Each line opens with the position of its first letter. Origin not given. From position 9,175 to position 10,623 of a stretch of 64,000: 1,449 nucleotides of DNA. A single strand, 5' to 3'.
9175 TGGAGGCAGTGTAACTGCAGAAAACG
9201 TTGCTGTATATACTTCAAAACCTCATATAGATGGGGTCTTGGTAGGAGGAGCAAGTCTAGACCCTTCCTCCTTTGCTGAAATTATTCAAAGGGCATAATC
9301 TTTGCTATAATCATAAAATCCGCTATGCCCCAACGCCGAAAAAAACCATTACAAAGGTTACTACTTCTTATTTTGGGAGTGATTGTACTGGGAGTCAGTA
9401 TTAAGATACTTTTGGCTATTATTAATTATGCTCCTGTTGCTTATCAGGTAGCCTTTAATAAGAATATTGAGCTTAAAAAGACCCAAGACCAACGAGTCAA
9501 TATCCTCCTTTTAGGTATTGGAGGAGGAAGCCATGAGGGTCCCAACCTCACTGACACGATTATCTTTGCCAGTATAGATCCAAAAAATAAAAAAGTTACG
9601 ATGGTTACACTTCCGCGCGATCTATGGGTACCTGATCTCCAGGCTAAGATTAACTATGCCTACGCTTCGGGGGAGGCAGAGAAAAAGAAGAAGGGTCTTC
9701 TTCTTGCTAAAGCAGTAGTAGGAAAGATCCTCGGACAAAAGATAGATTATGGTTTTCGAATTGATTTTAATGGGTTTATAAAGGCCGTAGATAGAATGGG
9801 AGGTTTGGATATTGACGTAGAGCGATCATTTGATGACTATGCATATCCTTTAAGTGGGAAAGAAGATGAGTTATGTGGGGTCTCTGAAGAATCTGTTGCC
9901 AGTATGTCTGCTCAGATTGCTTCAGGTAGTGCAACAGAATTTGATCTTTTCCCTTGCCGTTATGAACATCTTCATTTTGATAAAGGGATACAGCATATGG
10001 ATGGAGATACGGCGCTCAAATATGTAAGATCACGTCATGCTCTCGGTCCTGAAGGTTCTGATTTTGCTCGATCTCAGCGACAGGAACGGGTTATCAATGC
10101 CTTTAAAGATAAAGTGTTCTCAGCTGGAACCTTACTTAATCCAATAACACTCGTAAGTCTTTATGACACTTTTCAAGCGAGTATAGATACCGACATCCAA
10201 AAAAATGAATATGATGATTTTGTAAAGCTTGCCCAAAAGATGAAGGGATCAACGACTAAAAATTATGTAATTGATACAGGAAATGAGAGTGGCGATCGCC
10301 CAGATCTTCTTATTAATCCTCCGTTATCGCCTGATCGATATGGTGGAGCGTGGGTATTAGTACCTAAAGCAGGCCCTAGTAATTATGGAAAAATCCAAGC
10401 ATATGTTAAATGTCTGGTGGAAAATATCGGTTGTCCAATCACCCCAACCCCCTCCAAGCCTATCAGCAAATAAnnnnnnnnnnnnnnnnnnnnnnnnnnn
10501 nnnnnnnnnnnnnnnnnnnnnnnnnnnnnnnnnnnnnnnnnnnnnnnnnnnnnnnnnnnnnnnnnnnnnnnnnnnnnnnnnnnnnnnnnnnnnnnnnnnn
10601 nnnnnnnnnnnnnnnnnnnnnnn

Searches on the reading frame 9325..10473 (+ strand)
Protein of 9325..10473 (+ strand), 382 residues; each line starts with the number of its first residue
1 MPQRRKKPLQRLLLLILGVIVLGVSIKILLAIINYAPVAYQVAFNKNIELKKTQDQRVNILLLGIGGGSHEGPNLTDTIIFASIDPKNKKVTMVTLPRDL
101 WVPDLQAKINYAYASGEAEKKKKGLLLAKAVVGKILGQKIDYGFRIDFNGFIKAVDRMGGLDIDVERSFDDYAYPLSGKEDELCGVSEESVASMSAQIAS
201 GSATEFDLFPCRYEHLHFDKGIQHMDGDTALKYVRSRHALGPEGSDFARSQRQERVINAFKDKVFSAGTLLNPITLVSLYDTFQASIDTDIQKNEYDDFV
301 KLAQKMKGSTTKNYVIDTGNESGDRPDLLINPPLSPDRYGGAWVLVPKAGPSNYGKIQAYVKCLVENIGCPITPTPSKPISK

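Call 3: search_protein_families(library=pfam, proteins=[window:9325-10473:+], max_evalue=0.1)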
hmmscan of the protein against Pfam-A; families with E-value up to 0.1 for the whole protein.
window:9325-10473:+ (382 aa): 1 family
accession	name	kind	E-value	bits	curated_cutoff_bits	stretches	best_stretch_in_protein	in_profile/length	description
PF03816.19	LytR_cpsA_psr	-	4.1e-31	108.6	24.6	1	76-264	2-148/150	LytR_cpsA_psr family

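Call 4: search_protein_families(library=ncbifam, proteins=[window:9325-10473:+], max_evalue=0.1)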
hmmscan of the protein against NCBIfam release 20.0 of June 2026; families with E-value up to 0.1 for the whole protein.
window:9325-10473:+ (382 aa): 5 families
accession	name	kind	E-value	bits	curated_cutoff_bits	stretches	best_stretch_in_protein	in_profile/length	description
TIGR00350.1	lytR_cpsA_psr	domain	1.8e-27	96.5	62.3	2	76-175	3-102/152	LCP family glycopolymer transferase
NF006897.1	PRK09379.1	equivalog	1.6e-20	73.5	441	2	45-171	47-169/298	polyisoprenyl-teichoic acid--peptidoglycan teichoic acid transferase TagU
NF051849.1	LCP_trans_Cps2A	equivalog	1e-17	64.5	650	2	211-301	334-419/477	LCP family glycopolymer transferase CpsA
NF047591.1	ligase_LytR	equivalog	1.4e-17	64.1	450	2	14-180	12-182/336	glycopolymer--peptidoglycan transferase LytR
NF006425.0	PRK08674.1-5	equivalog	0.012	14.6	471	1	43-83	35-75/358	bifunctional phosphoglucose/phosphomannose isomerase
